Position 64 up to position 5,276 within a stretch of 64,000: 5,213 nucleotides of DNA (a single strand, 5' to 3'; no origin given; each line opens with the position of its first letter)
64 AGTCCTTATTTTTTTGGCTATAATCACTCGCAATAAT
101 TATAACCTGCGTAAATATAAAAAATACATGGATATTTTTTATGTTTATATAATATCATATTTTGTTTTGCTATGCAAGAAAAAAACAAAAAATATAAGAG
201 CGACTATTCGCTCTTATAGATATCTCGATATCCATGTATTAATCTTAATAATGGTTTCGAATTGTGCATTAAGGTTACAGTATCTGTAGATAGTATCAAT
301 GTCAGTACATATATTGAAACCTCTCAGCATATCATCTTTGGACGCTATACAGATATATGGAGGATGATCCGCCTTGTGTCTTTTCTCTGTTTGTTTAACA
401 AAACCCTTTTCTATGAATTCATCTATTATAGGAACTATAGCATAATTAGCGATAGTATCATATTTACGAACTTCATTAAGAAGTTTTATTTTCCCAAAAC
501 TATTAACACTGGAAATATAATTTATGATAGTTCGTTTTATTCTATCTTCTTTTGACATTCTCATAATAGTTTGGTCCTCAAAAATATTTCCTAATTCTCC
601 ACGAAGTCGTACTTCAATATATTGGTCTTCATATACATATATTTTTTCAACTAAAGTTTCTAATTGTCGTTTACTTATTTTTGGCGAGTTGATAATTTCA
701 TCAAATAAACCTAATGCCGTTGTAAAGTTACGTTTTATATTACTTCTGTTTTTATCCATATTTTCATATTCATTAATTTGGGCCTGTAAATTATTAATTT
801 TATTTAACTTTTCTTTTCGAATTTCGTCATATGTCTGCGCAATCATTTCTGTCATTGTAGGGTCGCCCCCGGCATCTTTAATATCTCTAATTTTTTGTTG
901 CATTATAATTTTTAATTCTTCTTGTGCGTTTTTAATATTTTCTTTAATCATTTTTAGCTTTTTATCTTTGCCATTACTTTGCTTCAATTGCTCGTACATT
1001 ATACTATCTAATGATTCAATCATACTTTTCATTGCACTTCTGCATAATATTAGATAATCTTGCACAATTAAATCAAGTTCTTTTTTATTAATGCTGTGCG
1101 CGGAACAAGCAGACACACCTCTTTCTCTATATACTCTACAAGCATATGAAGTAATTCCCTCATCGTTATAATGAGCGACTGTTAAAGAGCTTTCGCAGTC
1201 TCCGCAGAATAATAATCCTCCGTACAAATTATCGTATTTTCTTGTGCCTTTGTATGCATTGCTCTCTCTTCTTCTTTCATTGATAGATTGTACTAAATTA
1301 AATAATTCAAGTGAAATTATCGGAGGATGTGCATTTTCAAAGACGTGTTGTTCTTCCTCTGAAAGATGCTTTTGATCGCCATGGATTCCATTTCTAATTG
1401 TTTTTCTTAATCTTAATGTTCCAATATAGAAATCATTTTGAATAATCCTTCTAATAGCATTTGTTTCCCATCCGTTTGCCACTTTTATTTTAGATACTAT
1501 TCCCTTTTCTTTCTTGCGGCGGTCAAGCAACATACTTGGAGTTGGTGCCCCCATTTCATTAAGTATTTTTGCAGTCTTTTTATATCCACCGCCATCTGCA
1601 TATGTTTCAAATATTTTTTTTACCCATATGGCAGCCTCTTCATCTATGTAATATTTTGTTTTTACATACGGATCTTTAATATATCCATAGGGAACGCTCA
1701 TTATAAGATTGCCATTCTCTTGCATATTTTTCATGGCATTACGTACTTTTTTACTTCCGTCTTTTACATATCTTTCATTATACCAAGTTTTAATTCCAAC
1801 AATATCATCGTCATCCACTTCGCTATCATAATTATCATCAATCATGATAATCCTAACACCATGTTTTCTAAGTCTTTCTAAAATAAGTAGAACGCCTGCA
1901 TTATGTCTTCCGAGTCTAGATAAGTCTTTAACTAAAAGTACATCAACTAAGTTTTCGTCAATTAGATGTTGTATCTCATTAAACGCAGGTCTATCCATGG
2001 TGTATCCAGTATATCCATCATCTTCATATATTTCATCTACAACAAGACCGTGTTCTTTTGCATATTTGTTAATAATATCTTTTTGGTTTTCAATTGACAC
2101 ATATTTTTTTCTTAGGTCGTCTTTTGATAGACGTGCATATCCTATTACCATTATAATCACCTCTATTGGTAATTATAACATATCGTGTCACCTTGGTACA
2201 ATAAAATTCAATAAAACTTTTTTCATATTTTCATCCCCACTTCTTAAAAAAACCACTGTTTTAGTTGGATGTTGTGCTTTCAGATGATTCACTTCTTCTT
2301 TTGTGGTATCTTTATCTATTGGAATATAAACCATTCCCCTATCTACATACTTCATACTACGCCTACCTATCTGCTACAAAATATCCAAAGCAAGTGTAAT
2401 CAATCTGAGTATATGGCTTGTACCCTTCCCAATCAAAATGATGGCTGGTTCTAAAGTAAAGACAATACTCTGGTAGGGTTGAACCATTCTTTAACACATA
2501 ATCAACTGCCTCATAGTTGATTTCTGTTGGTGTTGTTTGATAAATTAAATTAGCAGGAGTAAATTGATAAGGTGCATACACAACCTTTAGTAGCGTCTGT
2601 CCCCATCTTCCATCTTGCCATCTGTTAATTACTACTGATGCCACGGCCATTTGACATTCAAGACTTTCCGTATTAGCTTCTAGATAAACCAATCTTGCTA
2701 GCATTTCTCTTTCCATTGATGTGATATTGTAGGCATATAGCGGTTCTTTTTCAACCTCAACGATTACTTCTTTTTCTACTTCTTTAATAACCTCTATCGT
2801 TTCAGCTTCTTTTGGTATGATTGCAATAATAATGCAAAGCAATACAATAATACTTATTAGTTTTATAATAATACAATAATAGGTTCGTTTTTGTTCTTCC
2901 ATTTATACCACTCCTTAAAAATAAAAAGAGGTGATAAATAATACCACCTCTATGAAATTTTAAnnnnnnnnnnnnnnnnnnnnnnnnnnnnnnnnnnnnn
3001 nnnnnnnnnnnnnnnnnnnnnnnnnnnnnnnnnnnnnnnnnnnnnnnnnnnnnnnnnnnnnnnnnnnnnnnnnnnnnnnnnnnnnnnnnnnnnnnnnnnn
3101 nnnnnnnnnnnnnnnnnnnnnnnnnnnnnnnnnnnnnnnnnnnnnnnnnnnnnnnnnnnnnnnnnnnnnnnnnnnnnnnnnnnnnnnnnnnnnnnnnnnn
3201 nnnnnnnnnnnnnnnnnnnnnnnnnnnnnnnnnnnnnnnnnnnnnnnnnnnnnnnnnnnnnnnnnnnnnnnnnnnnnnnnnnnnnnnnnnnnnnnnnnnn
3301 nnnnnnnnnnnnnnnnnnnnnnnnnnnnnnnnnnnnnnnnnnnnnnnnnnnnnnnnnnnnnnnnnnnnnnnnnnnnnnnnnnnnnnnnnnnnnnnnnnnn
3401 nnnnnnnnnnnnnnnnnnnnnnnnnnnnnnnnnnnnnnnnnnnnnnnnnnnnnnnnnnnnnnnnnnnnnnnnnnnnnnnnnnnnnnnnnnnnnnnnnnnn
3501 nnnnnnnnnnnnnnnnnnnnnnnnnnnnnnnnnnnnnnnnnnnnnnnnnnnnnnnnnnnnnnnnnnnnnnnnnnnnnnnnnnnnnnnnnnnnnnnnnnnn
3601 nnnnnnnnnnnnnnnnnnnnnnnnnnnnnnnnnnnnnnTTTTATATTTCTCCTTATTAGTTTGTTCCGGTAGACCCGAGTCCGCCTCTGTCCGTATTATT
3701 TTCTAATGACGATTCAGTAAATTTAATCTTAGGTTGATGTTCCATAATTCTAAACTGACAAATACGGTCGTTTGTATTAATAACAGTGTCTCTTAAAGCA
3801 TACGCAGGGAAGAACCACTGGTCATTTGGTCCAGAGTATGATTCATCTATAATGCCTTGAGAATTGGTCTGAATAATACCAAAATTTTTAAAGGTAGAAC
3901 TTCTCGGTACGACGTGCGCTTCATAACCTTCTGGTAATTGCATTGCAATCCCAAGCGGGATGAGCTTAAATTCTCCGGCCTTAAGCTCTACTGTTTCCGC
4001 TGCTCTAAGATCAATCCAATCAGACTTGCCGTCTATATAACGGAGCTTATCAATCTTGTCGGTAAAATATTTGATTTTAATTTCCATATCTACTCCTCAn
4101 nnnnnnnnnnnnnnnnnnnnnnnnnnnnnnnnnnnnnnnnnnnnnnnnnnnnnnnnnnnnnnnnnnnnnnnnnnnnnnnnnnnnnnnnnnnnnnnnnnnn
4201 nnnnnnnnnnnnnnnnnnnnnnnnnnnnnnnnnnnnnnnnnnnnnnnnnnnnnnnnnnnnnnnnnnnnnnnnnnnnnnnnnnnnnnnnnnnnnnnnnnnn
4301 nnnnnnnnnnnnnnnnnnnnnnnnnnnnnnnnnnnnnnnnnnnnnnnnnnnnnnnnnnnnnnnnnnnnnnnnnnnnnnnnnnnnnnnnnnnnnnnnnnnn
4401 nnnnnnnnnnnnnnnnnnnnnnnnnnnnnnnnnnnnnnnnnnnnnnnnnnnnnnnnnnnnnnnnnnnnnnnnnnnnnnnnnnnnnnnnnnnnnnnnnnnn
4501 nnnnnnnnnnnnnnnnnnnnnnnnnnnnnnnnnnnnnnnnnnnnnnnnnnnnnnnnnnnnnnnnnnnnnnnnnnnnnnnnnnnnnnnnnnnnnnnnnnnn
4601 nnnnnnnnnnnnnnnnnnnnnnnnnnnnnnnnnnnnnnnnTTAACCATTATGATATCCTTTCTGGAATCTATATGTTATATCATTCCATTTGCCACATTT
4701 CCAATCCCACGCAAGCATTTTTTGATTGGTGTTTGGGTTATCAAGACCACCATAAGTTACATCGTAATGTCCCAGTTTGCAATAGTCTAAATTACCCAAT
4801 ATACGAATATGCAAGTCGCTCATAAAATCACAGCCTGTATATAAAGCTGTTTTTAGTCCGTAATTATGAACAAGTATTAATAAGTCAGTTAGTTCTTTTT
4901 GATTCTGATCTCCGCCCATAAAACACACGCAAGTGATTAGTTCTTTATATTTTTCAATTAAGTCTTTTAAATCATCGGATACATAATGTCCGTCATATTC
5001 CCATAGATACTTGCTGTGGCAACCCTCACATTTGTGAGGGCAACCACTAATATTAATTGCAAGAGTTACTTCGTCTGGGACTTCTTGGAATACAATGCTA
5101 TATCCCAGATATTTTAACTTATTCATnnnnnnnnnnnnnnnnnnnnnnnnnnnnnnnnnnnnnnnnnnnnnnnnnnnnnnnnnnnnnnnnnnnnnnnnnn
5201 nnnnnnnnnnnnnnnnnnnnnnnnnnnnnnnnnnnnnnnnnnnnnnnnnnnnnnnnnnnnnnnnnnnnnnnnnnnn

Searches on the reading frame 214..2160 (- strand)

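Call 30: search_protein_families(library=pfam, proteins=[window:214-2160:-], max_evalue=0.001)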
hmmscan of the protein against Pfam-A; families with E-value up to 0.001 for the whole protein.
window:214-2160:- (648 aa): 3 families
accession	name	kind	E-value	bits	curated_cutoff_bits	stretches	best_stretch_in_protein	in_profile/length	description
PF00239.26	Resolvase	-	5.4e-26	91.9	23.3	1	5-151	1-144/145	Resolvase, N terminal domain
PF07508.19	Recombinase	-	2.4e-23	82.8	21.1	1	175-297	2-102/102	Recombinase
PF13408.12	Zn_ribbon_recom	-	1.3e-10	41.9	25.3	1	313-370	2-57/58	Recombinase zinc beta ribbon domain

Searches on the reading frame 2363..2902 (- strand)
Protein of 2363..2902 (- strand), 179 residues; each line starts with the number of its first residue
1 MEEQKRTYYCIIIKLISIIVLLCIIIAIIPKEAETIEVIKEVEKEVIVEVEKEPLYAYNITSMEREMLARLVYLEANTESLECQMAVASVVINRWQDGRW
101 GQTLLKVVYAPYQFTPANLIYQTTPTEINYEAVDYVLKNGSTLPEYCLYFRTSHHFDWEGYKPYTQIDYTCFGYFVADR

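Call 30: search_protein_families(library=pfam, proteins=[window:2363-2902:-], max_evalue=0.001)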
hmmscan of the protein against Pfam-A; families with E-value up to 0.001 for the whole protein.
window:2363-2902:- (179 aa): 1 family
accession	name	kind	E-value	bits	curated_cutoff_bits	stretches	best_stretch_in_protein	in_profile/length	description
PF07486.17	Hydrolase_2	-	8.1e-15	55.7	27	1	79-172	2-99/100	Cell Wall Hydrolase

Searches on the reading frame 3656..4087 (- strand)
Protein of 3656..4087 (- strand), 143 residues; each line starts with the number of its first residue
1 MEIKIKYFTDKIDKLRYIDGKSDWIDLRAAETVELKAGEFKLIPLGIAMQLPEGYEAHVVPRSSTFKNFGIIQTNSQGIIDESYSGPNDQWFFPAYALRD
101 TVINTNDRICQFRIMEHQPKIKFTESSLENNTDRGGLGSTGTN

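Call 30: search_protein_families(library=pfam, proteins=[window:3656-4087:-], max_evalue=0.001)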
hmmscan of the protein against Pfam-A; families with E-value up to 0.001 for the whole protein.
window:3656-4087:- (143 aa): 2 families
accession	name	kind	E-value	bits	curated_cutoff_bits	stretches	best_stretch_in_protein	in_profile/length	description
PF00692.24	dUTPase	-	4.6e-14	52.7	22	1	26-140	17-128/129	dUTPase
PF22769.1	DCD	-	2e-06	28.4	27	1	19-116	53-152/153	dCTP deaminase-like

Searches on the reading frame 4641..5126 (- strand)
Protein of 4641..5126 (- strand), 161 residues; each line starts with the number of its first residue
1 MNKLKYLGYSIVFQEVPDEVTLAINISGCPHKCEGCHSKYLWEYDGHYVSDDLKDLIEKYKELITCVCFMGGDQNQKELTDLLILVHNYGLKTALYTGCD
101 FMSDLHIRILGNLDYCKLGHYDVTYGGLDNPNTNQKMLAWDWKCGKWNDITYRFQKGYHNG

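Call 30: search_protein_families(library=pfam, proteins=[window:4641-5126:-], max_evalue=0.001)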
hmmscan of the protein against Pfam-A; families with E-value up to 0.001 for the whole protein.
window:4641-5126:- (161 aa): 2 families
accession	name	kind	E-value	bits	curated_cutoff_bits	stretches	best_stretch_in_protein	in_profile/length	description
PF13353.11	Fer4_12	-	1.4e-07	32.4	22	1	23-114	9-110/137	4Fe-4S single cluster domain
PF04055.27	Radical_SAM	-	1.3e-05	25.9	29.5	1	27-113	5-100/166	Radical SAM superfamily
